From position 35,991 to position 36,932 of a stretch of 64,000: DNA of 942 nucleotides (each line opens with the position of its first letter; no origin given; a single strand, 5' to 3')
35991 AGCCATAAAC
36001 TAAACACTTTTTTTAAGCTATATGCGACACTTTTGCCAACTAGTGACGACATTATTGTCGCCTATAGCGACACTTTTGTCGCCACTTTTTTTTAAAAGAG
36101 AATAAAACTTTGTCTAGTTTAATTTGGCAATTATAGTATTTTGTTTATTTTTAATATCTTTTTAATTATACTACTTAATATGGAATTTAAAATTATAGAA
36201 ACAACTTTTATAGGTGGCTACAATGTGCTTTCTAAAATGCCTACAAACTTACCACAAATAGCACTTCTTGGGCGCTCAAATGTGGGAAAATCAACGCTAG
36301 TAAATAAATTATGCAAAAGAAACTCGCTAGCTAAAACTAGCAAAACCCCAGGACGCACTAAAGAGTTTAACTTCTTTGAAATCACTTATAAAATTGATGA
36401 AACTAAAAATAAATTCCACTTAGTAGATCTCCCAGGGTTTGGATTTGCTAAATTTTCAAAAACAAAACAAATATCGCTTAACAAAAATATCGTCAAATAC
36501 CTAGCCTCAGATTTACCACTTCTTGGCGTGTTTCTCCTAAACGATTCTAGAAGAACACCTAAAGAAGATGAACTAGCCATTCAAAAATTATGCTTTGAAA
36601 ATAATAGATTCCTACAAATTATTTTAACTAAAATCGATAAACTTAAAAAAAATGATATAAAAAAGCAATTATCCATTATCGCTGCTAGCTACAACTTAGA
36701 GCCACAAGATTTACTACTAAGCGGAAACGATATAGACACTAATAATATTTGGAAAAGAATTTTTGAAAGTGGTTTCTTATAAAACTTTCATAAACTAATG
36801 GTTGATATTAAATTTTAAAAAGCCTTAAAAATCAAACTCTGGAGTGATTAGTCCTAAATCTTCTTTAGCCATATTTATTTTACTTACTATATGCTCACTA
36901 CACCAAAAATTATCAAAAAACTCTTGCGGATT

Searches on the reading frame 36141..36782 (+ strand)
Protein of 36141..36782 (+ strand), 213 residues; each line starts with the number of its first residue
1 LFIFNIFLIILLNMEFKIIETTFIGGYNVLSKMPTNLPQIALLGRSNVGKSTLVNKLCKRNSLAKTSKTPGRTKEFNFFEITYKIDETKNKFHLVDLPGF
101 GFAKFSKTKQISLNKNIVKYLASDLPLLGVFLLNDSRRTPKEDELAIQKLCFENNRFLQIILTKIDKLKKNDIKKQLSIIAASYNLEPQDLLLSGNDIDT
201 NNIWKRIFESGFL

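Call 18: search_protein_families(library=pfam, proteins=[window:36141-36782:+], max_evalue=0.001)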
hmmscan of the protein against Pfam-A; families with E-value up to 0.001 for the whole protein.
window:36141-36782:+ (213 aa): 7 families
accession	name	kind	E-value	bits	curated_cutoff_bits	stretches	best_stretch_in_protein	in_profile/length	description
PF01926.29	MMR_HSR1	-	1.5e-18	67.4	21.9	1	39-164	1-113/113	50S ribosome-binding GTPase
PF02421.24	FeoB_N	-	3.6e-09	36.8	27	1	39-175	2-125/156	Ferrous iron transport protein B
PF03193.22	RsgA_GTPase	-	2.7e-06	27.7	30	1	36-100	106-168/174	RsgA GTPase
PF00735.24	Septin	-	9.6e-06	25.5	26.2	1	41-102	8-74/280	Septin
PF08477.19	Roc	-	3.1e-05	24.6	27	1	40-111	2-75/119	Ras of Complex, Roc, domain of DAPkinase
PF04548.22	AIG1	-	4.4e-05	23.3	27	1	39-175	2-136/212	AIG1 family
PF00350.29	Dynamin_N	-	6.6e-05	23.4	27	0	40-66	1-27/168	Dynamin family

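Call 31: find_encoding_contigs(protein=window:36141-36782:+, flank=6000, max_places=6)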
Protein window:36141-36782:+ (213 aa): no gene with exactly this product is on record in the collection.

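Call 32: find_encoding_contigs(protein=window:36180-36782:+, flank=6000, max_places=6)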
Protein window:36180-36782:+ (200 aa): 2 contigs read that carry it; 2 places shown.
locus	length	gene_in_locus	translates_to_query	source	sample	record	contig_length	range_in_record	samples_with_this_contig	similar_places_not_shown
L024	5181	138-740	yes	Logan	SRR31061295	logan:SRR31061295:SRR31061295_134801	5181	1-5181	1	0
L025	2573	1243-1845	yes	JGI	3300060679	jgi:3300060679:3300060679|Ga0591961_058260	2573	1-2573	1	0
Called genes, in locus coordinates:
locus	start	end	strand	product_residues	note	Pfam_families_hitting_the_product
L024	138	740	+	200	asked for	PF03193:RsgA_GTPase (faint), PF00735:Septin (faint), PF02421:FeoB_N, PF01926:MMR_HSR1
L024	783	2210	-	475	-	PF01551:Peptidase_M23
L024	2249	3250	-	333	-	PF04542:Sigma70_r2, PF04545:Sigma70_r4 (weak)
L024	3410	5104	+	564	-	PF05157:MshEN, PF00437:T2SSE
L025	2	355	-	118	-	?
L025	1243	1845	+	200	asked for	PF03193:RsgA_GTPase (faint), PF00735:Septin (faint), PF02421:FeoB_N, PF01926:MMR_HSR1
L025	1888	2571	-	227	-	?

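Call 45: find_homologous_proteins(query=window:36180-36782:+, max_evalue=1e-30)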
Query window:36180-36782:+ (200 aa): 101 proteins with E <= 1e-30 among 8000 candidates.
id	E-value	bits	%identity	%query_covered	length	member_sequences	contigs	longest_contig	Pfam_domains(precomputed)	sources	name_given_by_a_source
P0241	2.2e-123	427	99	100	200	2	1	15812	PF00735.25,PF01926.30,PF02421.25,PF03193.23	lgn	-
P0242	1.7e-99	349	79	100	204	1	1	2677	PF00735.25,PF01926.30,PF00350.30,PF02421.25,PF03193.23,PF04548.23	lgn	-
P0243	5.0e-97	341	77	100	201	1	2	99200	PF01926.30,PF02421.25,PF03193.23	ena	-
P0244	6.8e-96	337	77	100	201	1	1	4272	PF01926.30,PF02421.25,PF03193.23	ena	-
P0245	1.2e-95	337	77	97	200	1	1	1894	PF01926.30,PF02421.25,PF03193.23,PF04548.23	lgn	-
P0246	2.8e-93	329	77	100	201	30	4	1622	PF01926.30,PF02421.25,PF03193.23,PF04548.23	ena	-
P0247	8.7e-78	278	67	98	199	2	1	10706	PF01926.30,PF00350.30,PF02421.25,PF00009.34,PF03193.23,PF04548.23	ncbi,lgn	-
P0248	3.1e-69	251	59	97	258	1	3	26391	PF01926.30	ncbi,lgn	-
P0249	2.0e-65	238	76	73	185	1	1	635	PF01926.30,PF02421.25,PF04548.23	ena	-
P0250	5.1e-64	234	55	98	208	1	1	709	PF01926.30,PF08477.20,PF00350.30,PF02421.25,PF03193.23,PF04548.23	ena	-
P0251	2.8e-62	228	53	98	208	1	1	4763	PF01926.30,PF08477.20,PF00350.30,PF02421.25,PF03193.23,PF04548.23,PF20720.4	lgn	-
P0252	5.3e-57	211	76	67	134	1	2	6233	-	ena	-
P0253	2.7e-51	192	76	60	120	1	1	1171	-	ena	-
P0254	5.1e-49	185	48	96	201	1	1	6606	PF00735.25,PF01926.30,PF00350.30,PF02421.25,PF00009.34,PF03193.23,PF04548.23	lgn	-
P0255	9.6e-49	184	50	96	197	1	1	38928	PF01926.30,PF00350.30,PF02421.25,PF00009.34,PF03193.23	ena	-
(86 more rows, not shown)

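Call 46: find_encoding_contigs(protein=P0241, flank=10000, max_places=4)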
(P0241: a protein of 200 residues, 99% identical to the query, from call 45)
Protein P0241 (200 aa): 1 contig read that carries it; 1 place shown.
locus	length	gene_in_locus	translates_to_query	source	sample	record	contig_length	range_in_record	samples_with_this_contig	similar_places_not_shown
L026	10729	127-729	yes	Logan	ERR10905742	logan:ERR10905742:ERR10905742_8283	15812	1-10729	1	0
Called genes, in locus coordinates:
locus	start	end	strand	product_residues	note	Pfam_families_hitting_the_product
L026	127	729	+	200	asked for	PF03193:RsgA_GTPase (faint), PF00735:Septin (faint), PF02421:FeoB_N, PF01926:MMR_HSR1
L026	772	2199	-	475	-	PF01551:Peptidase_M23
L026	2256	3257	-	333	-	PF04542:Sigma70_r2, PF04545:Sigma70_r4 (weak)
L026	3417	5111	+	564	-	PF05157:MshEN, PF00437:T2SSE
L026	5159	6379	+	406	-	PF28597:T2SSF_N, PF00482:T2SSF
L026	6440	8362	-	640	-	PF00512:HisKA, PF02518:HATPase_c, PF00072:Response_reg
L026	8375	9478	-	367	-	-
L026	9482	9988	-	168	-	-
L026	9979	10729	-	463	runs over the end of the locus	-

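Call 47: find_encoding_contigs(protein=P0243, flank=8000, max_places=3)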
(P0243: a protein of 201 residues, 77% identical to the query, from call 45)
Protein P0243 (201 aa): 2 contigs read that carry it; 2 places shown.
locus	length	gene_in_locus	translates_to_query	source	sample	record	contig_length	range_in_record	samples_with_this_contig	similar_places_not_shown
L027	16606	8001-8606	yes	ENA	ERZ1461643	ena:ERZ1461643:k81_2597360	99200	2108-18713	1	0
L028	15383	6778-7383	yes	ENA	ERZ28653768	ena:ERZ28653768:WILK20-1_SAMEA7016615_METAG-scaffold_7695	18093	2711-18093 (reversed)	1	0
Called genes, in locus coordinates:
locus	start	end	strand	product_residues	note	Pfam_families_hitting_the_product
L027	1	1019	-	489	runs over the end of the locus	PF02878:PGM_PMM_I, PF02879:PGM_PMM_II, PF02880:PGM_PMM_III (weak), PF00408:PGM_PMM_IV (weak)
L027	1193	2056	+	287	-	PF04055:Radical_SAM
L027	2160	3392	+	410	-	PF01368:DHH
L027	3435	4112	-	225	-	PF00455:DeoRC (faint), PF06026:Rib_5-P_isom_A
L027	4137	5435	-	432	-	PF07884:VKOR, PF13462:Thioredoxin_4, PF01323:DSBA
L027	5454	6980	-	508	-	-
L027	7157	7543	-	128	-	PF00216:Bac_DNA_binding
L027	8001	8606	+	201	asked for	PF03193:RsgA_GTPase (faint), PF01926:MMR_HSR1, PF02421:FeoB_N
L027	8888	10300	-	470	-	PF01551:Peptidase_M23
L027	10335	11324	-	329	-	PF04542:Sigma70_r2, PF04545:Sigma70_r4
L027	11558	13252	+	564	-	PF05157:MshEN, PF00437:T2SSE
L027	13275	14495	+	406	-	PF28597:T2SSF_N, PF00482:T2SSF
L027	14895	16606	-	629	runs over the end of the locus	PF00512:HisKA, PF02518:HATPase_c, PF00072:Response_reg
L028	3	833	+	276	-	?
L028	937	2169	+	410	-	PF01368:DHH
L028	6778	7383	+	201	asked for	PF03193:RsgA_GTPase (faint), PF01926:MMR_HSR1, PF02421:FeoB_N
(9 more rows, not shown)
